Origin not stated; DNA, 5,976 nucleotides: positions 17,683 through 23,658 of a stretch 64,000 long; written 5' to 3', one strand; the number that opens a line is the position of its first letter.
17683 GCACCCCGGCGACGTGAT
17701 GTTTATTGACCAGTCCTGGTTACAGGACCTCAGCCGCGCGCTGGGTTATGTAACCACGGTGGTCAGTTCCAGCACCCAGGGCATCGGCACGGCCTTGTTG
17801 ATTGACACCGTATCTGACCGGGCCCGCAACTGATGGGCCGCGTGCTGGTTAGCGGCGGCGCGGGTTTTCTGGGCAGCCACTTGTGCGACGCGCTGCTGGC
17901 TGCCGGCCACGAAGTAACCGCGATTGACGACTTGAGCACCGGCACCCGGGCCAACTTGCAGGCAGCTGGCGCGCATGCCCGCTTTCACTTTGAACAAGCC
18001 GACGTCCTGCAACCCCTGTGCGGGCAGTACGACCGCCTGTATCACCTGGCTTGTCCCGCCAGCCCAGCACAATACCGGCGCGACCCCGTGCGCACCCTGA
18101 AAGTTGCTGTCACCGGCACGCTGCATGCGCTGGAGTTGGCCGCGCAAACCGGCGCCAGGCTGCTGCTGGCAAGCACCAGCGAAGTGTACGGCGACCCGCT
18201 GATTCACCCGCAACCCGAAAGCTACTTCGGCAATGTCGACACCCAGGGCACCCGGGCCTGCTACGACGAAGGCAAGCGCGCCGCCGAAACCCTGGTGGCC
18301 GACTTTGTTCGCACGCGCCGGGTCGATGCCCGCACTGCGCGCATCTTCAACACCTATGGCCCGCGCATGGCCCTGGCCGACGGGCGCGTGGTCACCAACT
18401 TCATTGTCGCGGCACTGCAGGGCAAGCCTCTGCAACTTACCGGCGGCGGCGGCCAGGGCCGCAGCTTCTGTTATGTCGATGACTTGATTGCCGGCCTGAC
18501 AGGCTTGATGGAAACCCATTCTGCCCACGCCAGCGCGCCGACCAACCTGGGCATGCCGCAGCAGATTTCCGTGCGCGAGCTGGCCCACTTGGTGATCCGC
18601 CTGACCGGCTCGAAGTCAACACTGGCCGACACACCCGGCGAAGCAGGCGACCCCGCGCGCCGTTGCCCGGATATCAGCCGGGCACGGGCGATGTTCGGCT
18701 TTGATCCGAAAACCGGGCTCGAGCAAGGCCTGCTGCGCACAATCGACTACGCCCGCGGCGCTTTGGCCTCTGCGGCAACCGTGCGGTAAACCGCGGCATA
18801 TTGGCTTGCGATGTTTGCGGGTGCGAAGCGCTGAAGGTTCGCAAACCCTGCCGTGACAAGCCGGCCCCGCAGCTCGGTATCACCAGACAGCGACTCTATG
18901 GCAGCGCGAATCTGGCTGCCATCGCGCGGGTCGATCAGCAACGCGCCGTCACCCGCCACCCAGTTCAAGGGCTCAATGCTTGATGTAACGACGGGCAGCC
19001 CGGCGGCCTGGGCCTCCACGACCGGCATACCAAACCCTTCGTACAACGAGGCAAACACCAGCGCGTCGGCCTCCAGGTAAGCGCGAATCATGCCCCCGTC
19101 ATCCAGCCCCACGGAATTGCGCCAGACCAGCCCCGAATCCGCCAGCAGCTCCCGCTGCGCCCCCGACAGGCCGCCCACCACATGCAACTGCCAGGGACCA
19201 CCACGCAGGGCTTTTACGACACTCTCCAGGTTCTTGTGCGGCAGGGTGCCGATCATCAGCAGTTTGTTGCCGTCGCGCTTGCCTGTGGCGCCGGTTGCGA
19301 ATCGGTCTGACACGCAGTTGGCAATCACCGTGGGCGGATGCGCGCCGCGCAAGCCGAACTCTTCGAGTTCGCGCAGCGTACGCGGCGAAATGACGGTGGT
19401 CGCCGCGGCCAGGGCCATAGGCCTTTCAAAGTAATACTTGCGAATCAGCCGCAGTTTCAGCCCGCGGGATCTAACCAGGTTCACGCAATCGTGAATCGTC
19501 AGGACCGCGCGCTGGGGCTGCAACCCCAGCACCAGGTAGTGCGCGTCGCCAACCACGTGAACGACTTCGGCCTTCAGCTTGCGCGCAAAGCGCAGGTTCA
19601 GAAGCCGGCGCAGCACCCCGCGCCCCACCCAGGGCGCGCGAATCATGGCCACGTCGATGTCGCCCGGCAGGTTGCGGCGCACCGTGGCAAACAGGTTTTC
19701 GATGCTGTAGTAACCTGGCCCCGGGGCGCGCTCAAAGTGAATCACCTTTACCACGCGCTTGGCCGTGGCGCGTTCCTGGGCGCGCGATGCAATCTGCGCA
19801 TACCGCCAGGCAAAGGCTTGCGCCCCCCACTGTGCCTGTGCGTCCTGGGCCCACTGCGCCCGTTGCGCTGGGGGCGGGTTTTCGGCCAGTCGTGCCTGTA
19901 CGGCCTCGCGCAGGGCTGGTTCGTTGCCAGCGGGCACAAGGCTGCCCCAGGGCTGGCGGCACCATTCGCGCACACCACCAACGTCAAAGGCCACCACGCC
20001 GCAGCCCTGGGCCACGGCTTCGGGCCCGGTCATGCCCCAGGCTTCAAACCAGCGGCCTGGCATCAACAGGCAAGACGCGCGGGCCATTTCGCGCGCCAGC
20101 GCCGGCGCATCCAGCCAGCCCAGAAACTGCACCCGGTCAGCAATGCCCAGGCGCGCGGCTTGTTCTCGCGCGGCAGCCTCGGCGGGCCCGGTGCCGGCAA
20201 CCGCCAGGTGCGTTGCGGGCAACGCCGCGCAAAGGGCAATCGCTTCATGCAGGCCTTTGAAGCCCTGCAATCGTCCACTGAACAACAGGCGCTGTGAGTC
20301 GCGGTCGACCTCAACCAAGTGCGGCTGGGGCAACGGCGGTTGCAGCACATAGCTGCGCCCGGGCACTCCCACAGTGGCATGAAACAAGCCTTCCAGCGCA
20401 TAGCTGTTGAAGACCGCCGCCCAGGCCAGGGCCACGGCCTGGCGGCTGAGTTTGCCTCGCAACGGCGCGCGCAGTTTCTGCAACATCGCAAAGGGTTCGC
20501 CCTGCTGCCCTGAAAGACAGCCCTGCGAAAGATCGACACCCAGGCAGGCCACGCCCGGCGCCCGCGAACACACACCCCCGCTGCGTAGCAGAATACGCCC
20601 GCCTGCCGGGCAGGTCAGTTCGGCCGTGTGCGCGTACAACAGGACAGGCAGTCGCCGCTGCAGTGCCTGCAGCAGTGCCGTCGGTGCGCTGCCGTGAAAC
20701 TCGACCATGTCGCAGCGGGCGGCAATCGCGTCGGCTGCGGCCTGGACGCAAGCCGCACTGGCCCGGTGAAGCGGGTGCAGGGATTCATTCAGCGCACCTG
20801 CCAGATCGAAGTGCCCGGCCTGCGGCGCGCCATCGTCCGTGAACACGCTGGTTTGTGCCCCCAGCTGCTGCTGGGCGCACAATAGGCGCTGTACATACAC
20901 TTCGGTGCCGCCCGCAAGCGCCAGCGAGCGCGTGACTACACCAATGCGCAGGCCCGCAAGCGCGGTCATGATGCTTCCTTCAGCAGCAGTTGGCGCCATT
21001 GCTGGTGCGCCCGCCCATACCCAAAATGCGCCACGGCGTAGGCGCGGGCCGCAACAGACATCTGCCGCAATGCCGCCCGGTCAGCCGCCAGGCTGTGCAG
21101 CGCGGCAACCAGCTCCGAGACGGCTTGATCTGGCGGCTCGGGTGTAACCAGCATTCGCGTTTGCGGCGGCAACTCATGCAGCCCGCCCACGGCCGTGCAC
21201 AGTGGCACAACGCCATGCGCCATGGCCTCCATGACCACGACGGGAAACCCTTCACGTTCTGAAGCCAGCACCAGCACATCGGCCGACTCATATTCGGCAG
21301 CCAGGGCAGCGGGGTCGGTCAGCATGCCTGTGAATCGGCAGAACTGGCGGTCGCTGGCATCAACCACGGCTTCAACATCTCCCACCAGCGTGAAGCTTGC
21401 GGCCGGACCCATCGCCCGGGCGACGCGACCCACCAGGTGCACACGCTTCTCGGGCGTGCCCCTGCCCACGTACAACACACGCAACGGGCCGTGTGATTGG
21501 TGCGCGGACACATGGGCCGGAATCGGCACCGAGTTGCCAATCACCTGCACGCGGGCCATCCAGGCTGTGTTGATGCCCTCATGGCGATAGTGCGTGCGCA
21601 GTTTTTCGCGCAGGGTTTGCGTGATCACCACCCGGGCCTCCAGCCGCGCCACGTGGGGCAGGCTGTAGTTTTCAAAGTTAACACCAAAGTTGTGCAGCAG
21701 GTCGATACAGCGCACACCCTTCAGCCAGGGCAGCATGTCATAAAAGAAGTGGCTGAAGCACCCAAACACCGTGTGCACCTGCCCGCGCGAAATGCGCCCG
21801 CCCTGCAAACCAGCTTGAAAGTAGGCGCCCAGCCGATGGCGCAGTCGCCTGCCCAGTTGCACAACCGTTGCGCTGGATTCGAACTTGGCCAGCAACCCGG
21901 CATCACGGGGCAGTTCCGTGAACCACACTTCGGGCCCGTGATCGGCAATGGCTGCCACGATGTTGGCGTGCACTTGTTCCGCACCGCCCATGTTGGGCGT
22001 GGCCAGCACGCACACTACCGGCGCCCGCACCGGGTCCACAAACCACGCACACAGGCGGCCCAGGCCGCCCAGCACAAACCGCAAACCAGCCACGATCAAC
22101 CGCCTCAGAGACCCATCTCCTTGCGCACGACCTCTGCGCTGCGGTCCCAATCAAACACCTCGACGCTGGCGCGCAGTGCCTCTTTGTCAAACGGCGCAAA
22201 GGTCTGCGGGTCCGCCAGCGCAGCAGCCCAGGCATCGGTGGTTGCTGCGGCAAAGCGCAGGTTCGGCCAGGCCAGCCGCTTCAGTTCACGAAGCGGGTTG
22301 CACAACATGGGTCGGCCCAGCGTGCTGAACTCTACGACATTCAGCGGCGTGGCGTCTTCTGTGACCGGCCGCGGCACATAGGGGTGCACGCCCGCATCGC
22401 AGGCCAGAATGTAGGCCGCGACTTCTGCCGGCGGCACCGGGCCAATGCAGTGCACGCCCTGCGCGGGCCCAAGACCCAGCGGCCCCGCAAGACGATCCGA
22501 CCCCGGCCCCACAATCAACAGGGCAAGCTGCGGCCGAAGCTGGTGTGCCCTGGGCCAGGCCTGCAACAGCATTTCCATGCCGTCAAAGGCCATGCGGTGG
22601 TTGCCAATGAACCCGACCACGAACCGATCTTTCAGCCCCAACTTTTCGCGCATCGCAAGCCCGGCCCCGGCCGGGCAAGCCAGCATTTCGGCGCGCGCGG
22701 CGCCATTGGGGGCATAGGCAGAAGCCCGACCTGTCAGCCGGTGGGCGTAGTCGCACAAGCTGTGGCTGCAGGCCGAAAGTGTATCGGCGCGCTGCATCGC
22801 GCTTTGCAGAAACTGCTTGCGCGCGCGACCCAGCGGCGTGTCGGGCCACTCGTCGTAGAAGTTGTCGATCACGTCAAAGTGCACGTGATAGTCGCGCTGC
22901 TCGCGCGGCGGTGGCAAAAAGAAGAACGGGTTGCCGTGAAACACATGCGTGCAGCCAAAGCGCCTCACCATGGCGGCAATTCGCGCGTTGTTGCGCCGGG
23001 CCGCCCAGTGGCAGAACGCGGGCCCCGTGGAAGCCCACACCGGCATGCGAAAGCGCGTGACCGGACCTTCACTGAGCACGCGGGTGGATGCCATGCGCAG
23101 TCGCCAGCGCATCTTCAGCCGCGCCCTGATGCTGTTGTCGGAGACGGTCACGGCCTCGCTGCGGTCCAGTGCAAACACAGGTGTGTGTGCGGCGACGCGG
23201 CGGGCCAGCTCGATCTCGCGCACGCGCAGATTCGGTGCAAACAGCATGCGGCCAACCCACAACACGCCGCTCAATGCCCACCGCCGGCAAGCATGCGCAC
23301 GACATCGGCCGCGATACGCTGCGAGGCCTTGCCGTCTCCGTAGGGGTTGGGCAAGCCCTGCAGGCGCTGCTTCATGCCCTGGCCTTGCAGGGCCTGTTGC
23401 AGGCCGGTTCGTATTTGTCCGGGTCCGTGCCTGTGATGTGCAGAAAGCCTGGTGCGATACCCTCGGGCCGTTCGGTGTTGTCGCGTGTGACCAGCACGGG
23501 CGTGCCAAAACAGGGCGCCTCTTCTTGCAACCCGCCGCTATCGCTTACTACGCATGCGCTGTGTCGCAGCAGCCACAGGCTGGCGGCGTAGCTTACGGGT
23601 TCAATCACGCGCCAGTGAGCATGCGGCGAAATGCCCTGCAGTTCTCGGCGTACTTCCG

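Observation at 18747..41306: The giant protein gene heads an operon with a Wzm/Wzt glycan ABC exporter, WecB and five GT modules: candidate dedicated protein-glycosylation system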

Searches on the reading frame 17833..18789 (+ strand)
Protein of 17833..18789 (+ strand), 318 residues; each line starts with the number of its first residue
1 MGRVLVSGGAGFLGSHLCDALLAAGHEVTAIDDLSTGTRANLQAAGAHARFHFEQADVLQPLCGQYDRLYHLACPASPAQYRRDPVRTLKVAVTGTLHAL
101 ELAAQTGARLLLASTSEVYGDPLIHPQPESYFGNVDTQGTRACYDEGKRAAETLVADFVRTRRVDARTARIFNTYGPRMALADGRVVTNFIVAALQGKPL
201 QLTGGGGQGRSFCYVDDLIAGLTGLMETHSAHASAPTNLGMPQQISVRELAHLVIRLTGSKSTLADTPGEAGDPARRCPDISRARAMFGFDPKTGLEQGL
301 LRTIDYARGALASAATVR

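Call 4: search_protein_families(library=pfam, proteins=[window:17833-18789:+])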
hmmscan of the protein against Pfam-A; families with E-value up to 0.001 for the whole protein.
window:17833-18789:+ (318 aa): 5 families
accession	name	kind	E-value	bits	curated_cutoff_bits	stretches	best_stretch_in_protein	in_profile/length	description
PF01370.27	Epimerase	-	7.3e-43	147.1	20.9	1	4-231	1-230/240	NAD dependent epimerase/dehydratase family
PF16363.11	GDP_Man_Dehyd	-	4.1e-37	128.8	27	1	5-300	1-329/332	GDP-mannose 4,6 dehydratase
PF01073.25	3Beta_HSD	-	2.2e-08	33.9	22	1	5-156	1-158/280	3-beta hydroxysteroid dehydrogenase/isomerase family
PF04321.23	RmlD_sub_bind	-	3.6e-06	26.7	27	1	3-177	2-157/287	RmlD substrate binding domain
PF07993.18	NAD_binding_4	-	7.5e-05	22.4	20.1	0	59-163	82-196/258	Male sterility protein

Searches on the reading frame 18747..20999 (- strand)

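Call 3: search_protein_families(library=pfam, proteins=[window:18747-20999:-])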
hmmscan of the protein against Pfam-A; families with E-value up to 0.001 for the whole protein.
window:18747-20999:- (750 aa): 5 families
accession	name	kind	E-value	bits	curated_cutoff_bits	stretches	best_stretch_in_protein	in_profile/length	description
PF00534.26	Glycos_transf_1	-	2.2e-41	141.7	26.4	2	234-388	14-170/172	Glycosyl transferases group 1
PF13692.12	Glyco_trans_1_4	-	4.5e-37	127.9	27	2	236-370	2-139/142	Glycosyl transferases group 1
PF13439.12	Glyco_transf_4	-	3.9e-15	56.7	28.5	2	30-219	2-162/170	Glycosyltransferase Family 4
PF20706.3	GT4-conflict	-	7.1e-13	48.7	26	1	230-398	193-362/385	Family 4 Glycosyltransferase in conflict systems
PF13579.12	Glyco_trans_4_4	-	0.00075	20.3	29.7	1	30-139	1-103/158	Glycosyl transferase 4-like domain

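Call 20: search_protein_families(library=ncbifam, proteins=[window:18747-20969:-], max_evalue=0.01)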
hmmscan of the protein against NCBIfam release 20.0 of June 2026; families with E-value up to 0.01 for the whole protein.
window:18747-20969:- (740 aa): 25 families
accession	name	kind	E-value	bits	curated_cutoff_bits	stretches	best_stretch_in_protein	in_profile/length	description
TIGR03449.1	mycothiol_MshA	equivalog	9.1e-21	74.2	462.5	2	220-391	215-392/406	D-inositol-3-phosphate glycosyltransferase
NF041876.1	EPS_EpsE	equivalog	2.3e-19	69.9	400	2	224-371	213-368/389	exopolysaccharide biosynthesis GT4 family glycosyltransferase EpsE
TIGR03088.1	stp2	hypoth_equivalog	6.1e-18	65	409.05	2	253-393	230-369/374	TIGR03088 family PEP-CTERM/XrtA system glycosyltransferase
TIGR04047.1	MSMEG_0565_glyc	hypoth_equivalog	3.3e-16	59.3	259.85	1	622-729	265-372/373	MSMEG_0565 family glycosyltransferase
TIGR03999.1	thiol_BshA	equivalog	3.6e-16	59.1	273.7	2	253-374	230-349/375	N-acetyl-alpha-D-glucosaminyl L-malate synthase BshA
NF053787.1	GlcN_PG_synth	equivalog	1.6e-14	53.6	480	2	220-371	192-335/361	N-acetylglucosaminyl phosphatidylglycerol synthase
NF007396.0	PRK09922.1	equivalog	5.7e-14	51.7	385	2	224-335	181-297/361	lipopolysaccharide 1,6-galactosyltransferase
TIGR02149.1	glgA_Coryne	subfamily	4.5e-12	45.8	302.4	2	613-731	264-390/391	glycogen synthase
TIGR04063.1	stp3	hypoth_equivalog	3.3e-11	42.7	442.05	1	232-367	220-364/397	TIGR04063 family PEP-CTERM/XrtA system glycosyltransferase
NF038295.1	EPS_HpsP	equivalog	1.5e-08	34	550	1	633-731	287-387/388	hormogonium polysaccharide biosynthesis glycosyltransferase HpsP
NF038229.1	Glyco4_Geo_Pelo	equivalog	2.7e-08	33.2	400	1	627-732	231-337/338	GPMC system family 4 glycosyltransferase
NF047684.1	TeichurnBiosyTuaC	equivalog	2.8e-08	33.1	550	1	627-712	282-369/391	teichuronic acid biosynthesis protein TuaC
TIGR02472.1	sucr_P_syn_N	equivalog_domain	1.3e-07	30.8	576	1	637-713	344-422/439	sucrose-phosphate synthase, putative, glycosyltransferase domain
TIGR04348.1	TIGR04348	equivalog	7.9e-07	28.4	300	1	632-719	211-299/310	selenoneine biosynthesis selenosugar synthase SenB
NF046085.1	XrtY_assoc_Gly1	equivalog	4.2e-06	25.9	400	0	633-732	284-385/387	XrtY-associated glycosyltransferase XYAG1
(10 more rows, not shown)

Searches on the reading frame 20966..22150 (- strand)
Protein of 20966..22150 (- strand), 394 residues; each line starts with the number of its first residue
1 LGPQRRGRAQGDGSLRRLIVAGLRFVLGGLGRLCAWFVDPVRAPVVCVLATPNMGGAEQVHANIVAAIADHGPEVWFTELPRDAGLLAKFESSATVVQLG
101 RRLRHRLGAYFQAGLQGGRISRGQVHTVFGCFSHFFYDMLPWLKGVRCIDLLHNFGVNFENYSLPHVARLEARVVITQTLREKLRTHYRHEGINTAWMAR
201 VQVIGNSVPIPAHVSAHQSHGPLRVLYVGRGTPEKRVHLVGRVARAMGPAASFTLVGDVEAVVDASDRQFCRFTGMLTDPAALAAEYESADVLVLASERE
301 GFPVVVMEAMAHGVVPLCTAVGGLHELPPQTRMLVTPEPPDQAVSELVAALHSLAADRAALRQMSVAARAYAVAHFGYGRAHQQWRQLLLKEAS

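Call 3: search_protein_families(library=pfam, proteins=[window:20966-22150:-])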
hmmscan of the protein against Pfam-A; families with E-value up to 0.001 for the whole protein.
window:20966-22150:- (394 aa): 4 families
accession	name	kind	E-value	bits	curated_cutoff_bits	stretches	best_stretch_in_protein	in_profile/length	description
PF13692.12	Glyco_trans_1_4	-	3.1e-17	63.6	27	1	224-351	3-140/142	Glycosyl transferases group 1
PF00534.26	Glycos_transf_1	-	7e-16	58.7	26.4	1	220-353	13-157/172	Glycosyl transferases group 1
PF20706.3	GT4-conflict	-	5.1e-07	29.4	26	1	219-365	194-365/385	Family 4 Glycosyltransferase in conflict systems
PF13524.12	Glyco_trans_1_2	-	0.0005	20.5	25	1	249-385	13-142/144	Glycosyl transferase-like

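Call 20: search_protein_families(library=ncbifam, proteins=[window:20966-22099:-], max_evalue=0.01)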
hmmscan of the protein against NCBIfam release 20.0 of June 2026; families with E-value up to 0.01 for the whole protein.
window:20966-22099:- (377 aa): 20 families
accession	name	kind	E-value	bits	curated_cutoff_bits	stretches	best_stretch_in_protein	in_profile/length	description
NF041876.1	EPS_EpsE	equivalog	8.8e-16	58.1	400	1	263-363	286-384/389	exopolysaccharide biosynthesis GT4 family glycosyltransferase EpsE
NF053787.1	GlcN_PG_synth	equivalog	2.6e-13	49.5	480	1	208-363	200-347/361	N-acetylglucosaminyl phosphatidylglycerol synthase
TIGR03088.1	stp2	hypoth_equivalog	3.9e-13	49.2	409.05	1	246-371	248-369/374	TIGR03088 family PEP-CTERM/XrtA system glycosyltransferase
NF047684.1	TeichurnBiosyTuaC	equivalog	5.4e-11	42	550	1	208-344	222-358/391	teichuronic acid biosynthesis protein TuaC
TIGR03999.1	thiol_BshA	equivalog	7.5e-10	38.3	273.7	1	259-370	259-368/375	N-acetyl-alpha-D-glucosaminyl L-malate synthase BshA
TIGR04047.1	MSMEG_0565_glyc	hypoth_equivalog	8.6e-09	34.9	259.85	1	255-351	260-356/373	MSMEG_0565 family glycosyltransferase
TIGR02149.1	glgA_Coryne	subfamily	7.2e-08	32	302.4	1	259-364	271-379/391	glycogen synthase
NF041879.1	EPS_EpsH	equivalog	2.2e-07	30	800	1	266-367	306-408/431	exopolysaccharide biosynthesis glycosyltransferase EpsH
TIGR03449.1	mycothiol_MshA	equivalog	3.7e-07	29.4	462.5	1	263-366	294-394/406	D-inositol-3-phosphate glycosyltransferase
TIGR02095.1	glgA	subfamily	2e-05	23.4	328.45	1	210-309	299-405/477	glycogen/starch synthase, ADP-glucose type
NF007396.0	PRK09922.1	equivalog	0.00011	21.2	385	1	183-302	159-289/361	lipopolysaccharide 1,6-galactosyltransferase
TIGR04005.1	wcaL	equivalog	0.00034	19.6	537.6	1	280-371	312-402/406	colanic acid biosynthesis glycosyltransferase WcaL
TIGR04157.1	glyco_rSAM_CFB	subfamily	0.00042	19.4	400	1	209-314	231-342/406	TIGR04157 family glycosyltransferase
NF038229.1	Glyco4_Geo_Pelo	equivalog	0.00086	18.4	400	1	251-306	217-271/338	GPMC system family 4 glycosyltransferase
NF050056.1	ProtGlycPglH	equivalog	0.0022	17.2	600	0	203-303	177-283/354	GalNAc-alpha-(1->4)-GalNAc-alpha-(1->3)-diNAcBac-PP-undecaprenol alpha-1,4-N-acetyl-D-galactosaminyltransferase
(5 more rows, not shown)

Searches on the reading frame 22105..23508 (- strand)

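Call 3: search_protein_families(library=pfam, proteins=[window:22105-23508:-])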
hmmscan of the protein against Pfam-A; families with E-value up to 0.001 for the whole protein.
window:22105-23508:- (467 aa): 2 families
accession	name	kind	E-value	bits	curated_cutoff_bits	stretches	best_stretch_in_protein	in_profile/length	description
PF13692.12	Glyco_trans_1_4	-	2.8e-11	44.3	27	1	296-431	2-136/142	Glycosyl transferases group 1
PF00534.26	Glycos_transf_1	-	4.8e-06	26.7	26.4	1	287-404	6-122/172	Glycosyl transferases group 1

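Call 20: search_protein_families(library=ncbifam, proteins=[window:22105-23274:-], max_evalue=0.01)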
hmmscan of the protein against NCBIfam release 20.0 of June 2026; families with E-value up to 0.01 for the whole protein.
window:22105-23274:- (389 aa): 4 families
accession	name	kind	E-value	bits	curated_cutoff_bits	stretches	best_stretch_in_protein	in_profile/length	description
TIGR04063.1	stp3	hypoth_equivalog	4.5e-14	52.1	442.05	1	189-353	186-354/397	TIGR04063 family PEP-CTERM/XrtA system glycosyltransferase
NF047676.1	TeichurnBiosyTuaH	equivalog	3.7e-07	29.4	550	1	216-330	213-323/384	teichuronic acid biosynthesis protein TuaH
NF047684.1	TeichurnBiosyTuaC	equivalog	5.8e-05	22.2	550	1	151-325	154-318/391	teichuronic acid biosynthesis protein TuaC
TIGR04047.1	MSMEG_0565_glyc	hypoth_equivalog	0.0021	17.2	259.85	0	156-381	132-365/373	MSMEG_0565 family glycosyltransferase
